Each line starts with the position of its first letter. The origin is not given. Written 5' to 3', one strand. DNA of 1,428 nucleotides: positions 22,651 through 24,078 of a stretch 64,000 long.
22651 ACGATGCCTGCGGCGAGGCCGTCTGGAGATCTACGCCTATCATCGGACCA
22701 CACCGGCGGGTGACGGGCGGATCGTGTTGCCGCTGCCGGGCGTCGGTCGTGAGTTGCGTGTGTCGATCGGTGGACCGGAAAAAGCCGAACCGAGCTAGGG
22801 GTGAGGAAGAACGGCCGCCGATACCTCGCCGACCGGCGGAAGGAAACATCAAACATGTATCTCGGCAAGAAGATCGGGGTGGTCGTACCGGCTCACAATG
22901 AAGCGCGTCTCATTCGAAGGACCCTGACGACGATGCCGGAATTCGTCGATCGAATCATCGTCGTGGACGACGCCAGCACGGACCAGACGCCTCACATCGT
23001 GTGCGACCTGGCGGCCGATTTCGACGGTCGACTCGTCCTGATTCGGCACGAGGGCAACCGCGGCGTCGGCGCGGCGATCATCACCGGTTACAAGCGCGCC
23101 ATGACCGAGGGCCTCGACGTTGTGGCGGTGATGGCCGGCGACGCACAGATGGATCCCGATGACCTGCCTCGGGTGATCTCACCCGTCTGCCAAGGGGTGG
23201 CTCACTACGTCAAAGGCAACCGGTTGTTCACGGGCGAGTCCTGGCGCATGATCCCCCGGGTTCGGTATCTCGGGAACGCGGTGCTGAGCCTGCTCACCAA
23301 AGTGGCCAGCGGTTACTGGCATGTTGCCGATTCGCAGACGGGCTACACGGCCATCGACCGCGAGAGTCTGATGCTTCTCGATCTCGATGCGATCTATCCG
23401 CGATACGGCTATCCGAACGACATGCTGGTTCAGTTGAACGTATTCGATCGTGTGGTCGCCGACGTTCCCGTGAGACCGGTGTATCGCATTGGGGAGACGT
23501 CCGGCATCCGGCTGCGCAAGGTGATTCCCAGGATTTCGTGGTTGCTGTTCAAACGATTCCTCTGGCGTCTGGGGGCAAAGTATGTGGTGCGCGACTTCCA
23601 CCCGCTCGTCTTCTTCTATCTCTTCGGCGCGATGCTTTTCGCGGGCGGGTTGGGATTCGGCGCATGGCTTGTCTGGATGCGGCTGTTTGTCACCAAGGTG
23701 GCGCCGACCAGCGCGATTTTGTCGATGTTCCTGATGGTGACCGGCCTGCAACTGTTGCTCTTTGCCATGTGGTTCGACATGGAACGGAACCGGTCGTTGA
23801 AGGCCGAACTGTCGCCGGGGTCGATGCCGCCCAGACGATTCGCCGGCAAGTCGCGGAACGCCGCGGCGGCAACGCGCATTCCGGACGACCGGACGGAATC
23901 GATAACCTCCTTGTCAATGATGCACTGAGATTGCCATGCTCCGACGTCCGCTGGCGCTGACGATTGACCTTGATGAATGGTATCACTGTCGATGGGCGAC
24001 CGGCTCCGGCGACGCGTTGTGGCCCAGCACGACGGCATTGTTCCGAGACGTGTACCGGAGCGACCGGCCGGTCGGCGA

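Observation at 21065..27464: Four-gene lipid-carrier glycosylation module: GT-C (ArnT/PMT-like) - membrane GT2 - CE4 deacetylase - YfhO-like GT-C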

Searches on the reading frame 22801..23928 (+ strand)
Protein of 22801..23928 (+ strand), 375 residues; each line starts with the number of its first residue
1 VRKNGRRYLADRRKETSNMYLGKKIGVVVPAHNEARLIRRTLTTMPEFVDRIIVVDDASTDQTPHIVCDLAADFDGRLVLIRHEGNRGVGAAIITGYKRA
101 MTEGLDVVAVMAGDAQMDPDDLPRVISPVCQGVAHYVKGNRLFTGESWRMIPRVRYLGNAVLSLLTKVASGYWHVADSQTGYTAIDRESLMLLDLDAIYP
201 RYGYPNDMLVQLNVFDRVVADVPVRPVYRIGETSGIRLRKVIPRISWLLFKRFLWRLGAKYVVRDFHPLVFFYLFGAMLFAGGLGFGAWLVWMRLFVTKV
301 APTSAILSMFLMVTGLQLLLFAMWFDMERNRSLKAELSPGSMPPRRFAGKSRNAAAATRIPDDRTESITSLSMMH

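Call 3: search_protein_families(library=pfam, proteins=[window:22801-23928:+], max_evalue=0.01)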
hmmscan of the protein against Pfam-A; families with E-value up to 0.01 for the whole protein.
window:22801-23928:+ (375 aa): 3 families
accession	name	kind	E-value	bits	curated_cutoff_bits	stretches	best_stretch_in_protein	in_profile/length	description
PF00535.33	Glycos_transf_2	-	3.4e-24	86.1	23.3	1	27-190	2-164/168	Glycosyl transferase family 2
PF13641.12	Glyco_tranf_2_3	-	0.00012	22.6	27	1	25-129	3-111/230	Glycosyltransferase like family 2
PF13704.12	Glyco_tranf_2_4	-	0.0016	19.3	27.5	1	32-71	1-41/98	Glycosyl transferase family 2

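Call 4: search_protein_families(library=ncbifam, proteins=[window:22801-23928:+], max_evalue=0.01)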
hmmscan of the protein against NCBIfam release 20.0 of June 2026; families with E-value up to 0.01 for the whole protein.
window:22801-23928:+ (375 aa): 19 families
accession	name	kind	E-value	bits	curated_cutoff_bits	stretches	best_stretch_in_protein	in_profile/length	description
TIGR04182.1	glyco_TIGR04182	equivalog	4.1e-24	85.5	325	1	25-328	2-282/293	S-layer glycoprotein N-glycosyltransferase AglJ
NF058614.1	PPMAGASynPpgS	equivalog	8.2e-13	48.3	370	1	27-189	4-161/226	polyprenyl-phospho-N-acetylgalactosaminyl synthase PpgS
TIGR03965.1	mycofact_glyco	equivalog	1.7e-10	40.4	280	1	23-131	74-181/467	mycofactocin biosynthesis glycosyltransferase MftF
NF007986.1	PRK10714.1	equivalog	2e-09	36.9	529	1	23-132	6-118/316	undecaprenyl-phosphate 4-deoxy-4-formamido-L-arabinose transferase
TIGR03937.1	PgaC_IcaA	equivalog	8.2e-09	34.9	422.3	1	13-122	35-143/407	poly-beta-1,6-N-acetyl-D-glucosamine synthase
NF047588.1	GlcsyltransPgfSStrep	equivalog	9.5e-09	34.9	500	1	24-147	2-127/308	glycosyltransferase PgfS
NF041865.1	EpsU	equivalog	2e-07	30.4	700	1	22-122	38-140/394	exopolysaccharide biosynthesis GT2 family glycosyltransferase EpsU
NF041391.1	DPhHxTase_Halo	equivalog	2.5e-07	29.9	375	1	32-233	4-190/213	dolichyl-phosphate hexose transferase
NF010496.0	PRK13915.1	equivalog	1.3e-06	27.7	262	1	21-139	29-153/307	glucosyl-3-phosphoglycerate synthase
TIGR03469.1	HpnB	hypoth_equivalog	6.4e-06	25.4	379.25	1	22-123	43-154/386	hopene-associated glycosyltransferase HpnB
NF047683.1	TeichurnBiosyTuaG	equivalog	8e-06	25.7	400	1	23-126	6-108/252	teichuronic acid biosynthesis protein TuaG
TIGR04283.1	glyco_like_mftF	equivalog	2.9e-05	23.7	182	1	25-79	1-52/221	TIGR04283 family arsenosugar biosynthesis glycosyltransferase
NF045692.1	OglycostaseCruG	equivalog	6.8e-05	22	600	1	16-84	35-104/386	2'-O-glycosyltransferase CruG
NF007482.0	PRK10073.1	equivalog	0.00024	20.2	423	1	23-127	6-108/334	glycosyltransferase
NF053846.1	glyco_with_XrtP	equivalog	0.00024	19.9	520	1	27-120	45-149/440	XrtP-associated glycosyltransferase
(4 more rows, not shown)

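Call 33: search_solved_structures(query=window:22801-23928:+, max_evalue=0.001)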
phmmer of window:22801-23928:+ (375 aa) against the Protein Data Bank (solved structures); distinct sequences matched with E-value up to 0.001: 7.
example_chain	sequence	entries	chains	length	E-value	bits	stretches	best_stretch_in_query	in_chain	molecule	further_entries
5mlz_A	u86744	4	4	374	1.3e-09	40.8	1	16-195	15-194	Dolichol monophosphate mannose synthase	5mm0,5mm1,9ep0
9hwj_A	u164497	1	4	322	2.4e-09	39.9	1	22-148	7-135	Undecaprenyl-phosphate 4-deoxy-4-formamido-L-arabinose transferase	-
9bhc_C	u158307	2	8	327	6.1e-09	38.6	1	23-133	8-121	Undecaprenyl-phosphate 4-deoxy-4-formamido-L-arabinose transferase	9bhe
8vxh_A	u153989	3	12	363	6.9e-09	38.4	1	23-133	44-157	Undecaprenyl-phosphate 4-deoxy-4-formamido-L-arabinose transferase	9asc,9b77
5hea_A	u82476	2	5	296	0.00059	22.2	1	22-98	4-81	Putative glycosyltransferase (GalT1)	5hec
6yv7_B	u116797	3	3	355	0.00083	21.7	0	24-111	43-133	Glycosyl transferase, family 2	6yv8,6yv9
6yv7_A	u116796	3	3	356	0.00083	21.7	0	24-111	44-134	Glycosyl transferase, family 2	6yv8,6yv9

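Call 35: find_related_loci(query=A3, collection=metagenome_contigs, flank=8000)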
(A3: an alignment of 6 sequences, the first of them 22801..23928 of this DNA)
Query A3 (375 aa) in metagenome_contigs; peptide patterns used: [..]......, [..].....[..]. (x = any residue, [..] = any of these).
600 stretches matched a pattern (row limit reached: there are more); 293 encode a relative of the query (tblastn E <= 1e-3); the best 80 are kept; 80 distinct loci.
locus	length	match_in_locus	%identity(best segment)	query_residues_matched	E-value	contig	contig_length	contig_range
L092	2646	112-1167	58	1-350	7e-138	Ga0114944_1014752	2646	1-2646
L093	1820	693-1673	61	5-334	2e-140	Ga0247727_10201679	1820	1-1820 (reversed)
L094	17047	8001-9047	58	19-367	6e-129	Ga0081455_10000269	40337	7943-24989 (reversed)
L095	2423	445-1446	58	1-334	5e-134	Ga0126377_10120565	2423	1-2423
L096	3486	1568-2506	60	19-334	6e-129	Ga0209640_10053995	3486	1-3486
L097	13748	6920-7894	59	19-341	4e-124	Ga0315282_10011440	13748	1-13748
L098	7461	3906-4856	60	17-334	5e-124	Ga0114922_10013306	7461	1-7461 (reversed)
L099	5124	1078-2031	58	19-334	4e-124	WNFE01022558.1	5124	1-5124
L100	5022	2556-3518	58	19-339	5e-122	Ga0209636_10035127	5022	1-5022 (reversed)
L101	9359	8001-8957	58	13-334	5e-121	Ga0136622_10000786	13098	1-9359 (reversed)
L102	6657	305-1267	57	13-334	6e-121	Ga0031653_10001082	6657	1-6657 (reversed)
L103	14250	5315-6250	59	19-333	2e-120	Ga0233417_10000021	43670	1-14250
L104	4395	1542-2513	58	16-339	3e-122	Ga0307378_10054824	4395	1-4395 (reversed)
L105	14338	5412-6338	60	22-333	2e-120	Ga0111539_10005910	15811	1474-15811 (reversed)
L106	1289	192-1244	55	12-359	2e-131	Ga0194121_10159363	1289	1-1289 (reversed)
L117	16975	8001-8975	54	14-338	1e-117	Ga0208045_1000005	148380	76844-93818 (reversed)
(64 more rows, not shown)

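Call 39: search_protein_families(library=pfam, proteins=[L117:5089-6114:+, L117:6199-7167:+, L117:7167-7814:+, L117:9873-10850:+, L117:10541-11968:+, L117:11970-13907:+, L117:13920-15128:+, L100:1185-2543:+, L100:4426-5022:+], max_evalue=0.001)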
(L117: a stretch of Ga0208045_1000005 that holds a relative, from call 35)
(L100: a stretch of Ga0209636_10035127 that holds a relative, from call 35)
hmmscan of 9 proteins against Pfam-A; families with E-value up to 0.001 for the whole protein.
L117:5089-6114:+ (341 aa): 2 families
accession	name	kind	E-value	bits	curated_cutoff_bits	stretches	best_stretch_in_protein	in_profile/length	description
PF13480.13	Acetyltransf_6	-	1.2e-12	48.6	22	1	148-280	6-142/143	Acetyltransferase (GNAT) domain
PF02388.22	FemAB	-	2.4e-05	23.8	24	0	135-200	160-226/406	FemAB family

L117:6199-7167:+ (322 aa): 3 families
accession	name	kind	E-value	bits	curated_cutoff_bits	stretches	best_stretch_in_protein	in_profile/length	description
PF01408.29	GFO_IDH_MocA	-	2.8e-16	60.7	24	1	4-128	2-117/120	Oxidoreductase family, NAD-binding Rossmann fold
PF02894.22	GFO_IDH_MocA_C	-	2.4e-12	47.6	22.9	1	160-226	19-87/218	Oxidoreductase family, C-terminal alpha/beta domain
PF22725.1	GFO_IDH_MocA_C3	-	1.6e-07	31.8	27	1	160-213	22-76/124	GFO/IDH/MocA C-terminal domain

L117:7167-7814:+ (215 aa): 4 families
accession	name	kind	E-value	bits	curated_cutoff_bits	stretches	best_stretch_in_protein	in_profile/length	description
PF00132.30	Hexapep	-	3.4e-28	96.6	27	3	14-48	1-35/36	Bacterial transferase hexapeptide (six repeats)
PF14602.12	Hexapep_2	-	5.5e-13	48.8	27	2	107-136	7-34/34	Hexapeptide repeat of succinyl-transferase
PF25084.1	LbH_EIF2B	-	1e-10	42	54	2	7-84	14-88/105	EIF2B subunit epsilon LbH domain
PF24894.1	Hexapep_GlmU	-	0.00035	21.1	23.3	0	68-137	18-86/104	GlmU-like, C-terminal hexapeptide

L117:9873-10850:+ (325 aa): 1 family
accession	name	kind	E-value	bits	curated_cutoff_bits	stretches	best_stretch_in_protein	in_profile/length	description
PF03706.18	LPG_synthase_TM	-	6.9e-34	118.1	33.4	1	10-297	2-299/302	Lysylphosphatidylglycerol synthase TM region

L117:10541-11968:+ (475 aa): 10 families
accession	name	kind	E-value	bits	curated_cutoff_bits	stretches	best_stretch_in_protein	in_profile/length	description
PF08241.18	Methyltransf_11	-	2.4e-24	86.3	21.2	1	249-345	1-94/95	Methyltransferase domain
PF13649.12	Methyltransf_25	-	6.2e-21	75.3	27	1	249-341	2-96/97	Methyltransferase domain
PF13847.12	Methyltransf_31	-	6.3e-19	68.5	27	1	244-361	3-122/145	Methyltransferase domain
PF08242.18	Methyltransf_12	-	3.9e-15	56.8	30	1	249-342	1-96/98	Methyltransferase domain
PF01209.24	Ubie_methyltran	-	6.6e-14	52.3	20.1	1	244-354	47-159/233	ubiE/COQ5 methyltransferase family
PF13489.12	Methyltransf_23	-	4.8e-13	49.6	27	1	248-433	26-163/164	Methyltransferase domain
PF02353.26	CMAS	-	2.4e-07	30.8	27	1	247-324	65-140/273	Mycolic acid cyclopropane synthetase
PF03966.22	Trm112p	-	4.7e-05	23.7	22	1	106-155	3-39/40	Trm112p-like protein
PF08003.17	Methyltransf_9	-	4.8e-05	22.9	23.8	1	245-342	116-214/315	Protein of unknown function (DUF1698)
PF09445.16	Methyltransf_15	-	0.00096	19.2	22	0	246-304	2-60/165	RNA cap guanine-N2 methyltransferase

L117:11970-13907:+ (645 aa): 4 families
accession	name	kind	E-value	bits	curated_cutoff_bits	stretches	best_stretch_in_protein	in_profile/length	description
PF00733.27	Asn_synthase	-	1.6e-80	271.8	21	1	237-621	3-353/354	Asparagine synthase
PF13537.11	GATase_7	-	9.5e-45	152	25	1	45-162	2-122/123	Glutamine amidotransferase domain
PF13522.11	GATase_6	-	6e-40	136.7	27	1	29-157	1-130/130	Glutamine amidotransferase domain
PF02540.23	NAD_synthase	-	0.00038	20.1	21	1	233-309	2-78/242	NAD synthase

L117:13920-15128:+ (402 aa): 6 families
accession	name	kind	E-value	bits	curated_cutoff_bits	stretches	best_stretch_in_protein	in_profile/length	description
PF00534.26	Glycos_transf_1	-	2.1e-36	125.5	26.4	1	205-376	4-172/172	Glycosyl transferases group 1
PF13692.12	Glyco_trans_1_4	-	3.1e-33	115.5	27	1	218-362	3-142/142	Glycosyl transferases group 1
PF20706.3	GT4-conflict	-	4.7e-12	46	26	1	175-358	160-335/385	Family 4 Glycosyltransferase in conflict systems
PF13439.12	Glyco_transf_4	-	2.2e-11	44.5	28.5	1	29-198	7-168/170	Glycosyltransferase Family 4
PF13579.12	Glyco_trans_4_4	-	8.5e-08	33.1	29.7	1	28-185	5-148/158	Glycosyl transferase 4-like domain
PF13524.12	Glyco_trans_1_2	-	1.8e-05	25.2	25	1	243-382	10-134/144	Glycosyl transferase-like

L100:1185-2543:+ (452 aa): 3 families
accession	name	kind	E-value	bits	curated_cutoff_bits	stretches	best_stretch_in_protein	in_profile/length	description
PF03721.20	UDPG_MGDP_dh_N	-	3.2e-47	161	27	1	18-197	3-181/187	UDP-glucose/GDP-mannose dehydrogenase family, NAD binding domain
PF00984.24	UDPG_MGDP_dh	-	3.4e-28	98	25.4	1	218-306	2-93/94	UDP-glucose/GDP-mannose dehydrogenase family, central domain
PF03720.21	UDPG_MGDP_dh_C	-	2.9e-24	85.8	30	1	333-422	1-101/103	UDP-glucose/GDP-mannose dehydrogenase family, UDP binding domain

L100:4426-5022:+ (199 aa): 2 families
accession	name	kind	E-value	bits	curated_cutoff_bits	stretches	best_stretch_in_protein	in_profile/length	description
PF00132.30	Hexapep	-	5.2e-15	54.9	27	1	144-178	2-36/36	Bacterial transferase hexapeptide (six repeats)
PF14602.12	Hexapep_2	-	0.00017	21.7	27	0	155-178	13-34/34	Hexapeptide repeat of succinyl-transferase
